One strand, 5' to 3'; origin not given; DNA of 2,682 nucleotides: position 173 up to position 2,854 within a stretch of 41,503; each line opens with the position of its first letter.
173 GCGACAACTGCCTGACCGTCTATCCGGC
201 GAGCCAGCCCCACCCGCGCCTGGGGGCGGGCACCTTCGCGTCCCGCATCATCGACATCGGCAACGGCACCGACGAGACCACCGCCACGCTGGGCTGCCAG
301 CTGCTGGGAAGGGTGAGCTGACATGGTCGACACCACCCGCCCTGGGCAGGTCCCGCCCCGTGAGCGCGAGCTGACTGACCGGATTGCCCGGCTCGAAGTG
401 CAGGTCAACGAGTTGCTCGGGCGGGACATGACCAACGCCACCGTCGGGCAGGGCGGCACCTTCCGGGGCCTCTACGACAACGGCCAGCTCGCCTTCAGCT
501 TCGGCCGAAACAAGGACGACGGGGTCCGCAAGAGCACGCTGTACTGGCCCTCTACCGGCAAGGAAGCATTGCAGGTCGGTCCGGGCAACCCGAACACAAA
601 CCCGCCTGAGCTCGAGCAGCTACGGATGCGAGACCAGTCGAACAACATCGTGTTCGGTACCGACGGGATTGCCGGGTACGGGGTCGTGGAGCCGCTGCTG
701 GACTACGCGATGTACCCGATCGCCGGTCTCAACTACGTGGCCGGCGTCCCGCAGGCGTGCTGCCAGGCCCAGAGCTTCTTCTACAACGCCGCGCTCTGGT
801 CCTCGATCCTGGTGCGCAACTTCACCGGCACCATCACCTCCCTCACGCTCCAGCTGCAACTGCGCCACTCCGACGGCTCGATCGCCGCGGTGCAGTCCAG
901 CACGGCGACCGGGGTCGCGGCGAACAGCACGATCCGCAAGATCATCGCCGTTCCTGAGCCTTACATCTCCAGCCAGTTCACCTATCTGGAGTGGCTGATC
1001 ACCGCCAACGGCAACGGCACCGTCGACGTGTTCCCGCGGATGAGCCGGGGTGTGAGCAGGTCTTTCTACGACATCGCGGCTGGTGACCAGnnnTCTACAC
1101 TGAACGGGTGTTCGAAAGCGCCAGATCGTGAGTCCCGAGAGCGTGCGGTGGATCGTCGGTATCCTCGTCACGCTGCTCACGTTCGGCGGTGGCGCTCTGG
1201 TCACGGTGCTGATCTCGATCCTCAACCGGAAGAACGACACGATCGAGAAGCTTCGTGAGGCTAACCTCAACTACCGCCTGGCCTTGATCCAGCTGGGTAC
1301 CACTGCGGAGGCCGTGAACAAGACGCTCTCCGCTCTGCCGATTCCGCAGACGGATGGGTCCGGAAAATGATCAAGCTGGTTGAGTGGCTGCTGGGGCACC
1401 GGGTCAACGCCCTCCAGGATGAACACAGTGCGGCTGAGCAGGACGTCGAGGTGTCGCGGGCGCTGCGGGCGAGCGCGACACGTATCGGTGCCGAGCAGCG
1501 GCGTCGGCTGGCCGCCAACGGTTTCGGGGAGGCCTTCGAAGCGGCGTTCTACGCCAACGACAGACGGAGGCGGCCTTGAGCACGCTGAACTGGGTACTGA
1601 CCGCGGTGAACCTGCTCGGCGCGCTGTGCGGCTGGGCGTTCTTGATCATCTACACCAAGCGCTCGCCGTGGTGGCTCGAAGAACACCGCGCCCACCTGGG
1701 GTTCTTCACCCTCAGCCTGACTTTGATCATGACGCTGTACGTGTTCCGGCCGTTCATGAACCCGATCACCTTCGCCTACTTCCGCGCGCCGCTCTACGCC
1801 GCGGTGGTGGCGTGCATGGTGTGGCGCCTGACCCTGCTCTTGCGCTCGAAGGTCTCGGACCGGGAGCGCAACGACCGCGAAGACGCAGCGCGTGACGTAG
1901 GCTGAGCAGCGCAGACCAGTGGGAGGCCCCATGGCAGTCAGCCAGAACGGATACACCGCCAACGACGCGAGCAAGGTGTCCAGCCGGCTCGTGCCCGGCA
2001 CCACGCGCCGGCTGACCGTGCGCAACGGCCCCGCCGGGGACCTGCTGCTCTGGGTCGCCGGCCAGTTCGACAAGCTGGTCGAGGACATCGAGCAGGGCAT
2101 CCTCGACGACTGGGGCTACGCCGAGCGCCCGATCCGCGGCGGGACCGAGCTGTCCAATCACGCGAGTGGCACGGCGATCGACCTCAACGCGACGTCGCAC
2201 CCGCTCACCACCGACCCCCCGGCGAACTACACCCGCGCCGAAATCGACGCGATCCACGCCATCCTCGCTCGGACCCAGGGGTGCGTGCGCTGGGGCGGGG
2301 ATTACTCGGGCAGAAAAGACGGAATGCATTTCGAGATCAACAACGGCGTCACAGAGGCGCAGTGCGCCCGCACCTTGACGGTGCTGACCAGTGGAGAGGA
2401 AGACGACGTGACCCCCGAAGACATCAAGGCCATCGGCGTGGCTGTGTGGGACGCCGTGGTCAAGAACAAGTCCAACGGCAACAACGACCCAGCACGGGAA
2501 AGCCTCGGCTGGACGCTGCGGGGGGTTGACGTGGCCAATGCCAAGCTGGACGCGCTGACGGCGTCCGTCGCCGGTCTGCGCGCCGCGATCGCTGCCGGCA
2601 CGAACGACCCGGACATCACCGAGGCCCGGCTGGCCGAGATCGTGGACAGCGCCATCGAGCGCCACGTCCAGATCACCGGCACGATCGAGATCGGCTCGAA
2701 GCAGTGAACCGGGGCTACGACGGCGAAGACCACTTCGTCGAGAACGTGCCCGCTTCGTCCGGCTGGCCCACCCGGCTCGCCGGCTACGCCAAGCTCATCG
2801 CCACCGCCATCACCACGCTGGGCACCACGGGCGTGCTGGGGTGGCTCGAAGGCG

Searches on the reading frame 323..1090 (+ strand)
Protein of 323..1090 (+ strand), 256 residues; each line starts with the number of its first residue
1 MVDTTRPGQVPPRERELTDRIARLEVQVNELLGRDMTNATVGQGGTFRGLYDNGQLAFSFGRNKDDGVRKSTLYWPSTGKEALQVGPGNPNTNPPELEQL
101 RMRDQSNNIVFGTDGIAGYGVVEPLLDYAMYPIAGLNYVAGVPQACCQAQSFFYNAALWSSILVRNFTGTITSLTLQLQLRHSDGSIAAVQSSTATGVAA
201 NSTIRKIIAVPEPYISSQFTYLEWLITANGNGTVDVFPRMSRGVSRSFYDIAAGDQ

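Call 33: search_protein_families(library=phrogs, proteins=[window:323-1090:+], max_evalue=0.001)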
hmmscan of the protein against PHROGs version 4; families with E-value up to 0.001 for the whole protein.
window:323-1090:+ (256 aa): 1 family
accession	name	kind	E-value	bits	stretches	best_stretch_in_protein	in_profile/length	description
phrog_9849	-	unknown function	8.1e-09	36.6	1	14-136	5-137/240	-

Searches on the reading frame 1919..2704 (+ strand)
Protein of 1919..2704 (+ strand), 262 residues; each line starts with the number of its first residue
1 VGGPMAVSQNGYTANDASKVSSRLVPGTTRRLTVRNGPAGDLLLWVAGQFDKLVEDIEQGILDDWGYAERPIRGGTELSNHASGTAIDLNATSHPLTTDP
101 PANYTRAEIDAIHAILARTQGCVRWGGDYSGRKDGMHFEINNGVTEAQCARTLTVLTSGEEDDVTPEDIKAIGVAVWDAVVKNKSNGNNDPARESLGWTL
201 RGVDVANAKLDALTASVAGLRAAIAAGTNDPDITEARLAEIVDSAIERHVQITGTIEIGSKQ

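Call 33: search_protein_families(library=phrogs, proteins=[window:1919-2704:+], max_evalue=0.001)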
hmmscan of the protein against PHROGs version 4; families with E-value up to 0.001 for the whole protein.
window:1919-2704:+ (262 aa): 8 families
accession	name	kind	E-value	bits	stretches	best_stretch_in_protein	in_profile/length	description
phrog_1512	-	lysis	1.5e-30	108.3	1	6-163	10-157/314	endolysin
phrog_26250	-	lysis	2.1e-11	44.4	1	8-145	5-138/530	endolysin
phrog_317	-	lysis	9e-09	36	1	7-141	2-136/492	endolysin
phrog_6523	-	lysis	1.8e-06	29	1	77-148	70-137/255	endolysin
phrog_465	-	lysis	8.8e-06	26.2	1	76-154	99-178/292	endolysin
phrog_1768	-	lysis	1e-05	24.4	1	74-143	973-1041/1577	endolysin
phrog_2649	-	lysis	1.7e-05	25.8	1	73-159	72-145/261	endolysin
phrog_5115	-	moron, auxiliary metabolic gene and host takeover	0.00027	21.3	1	76-145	61-126/283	ferredoxin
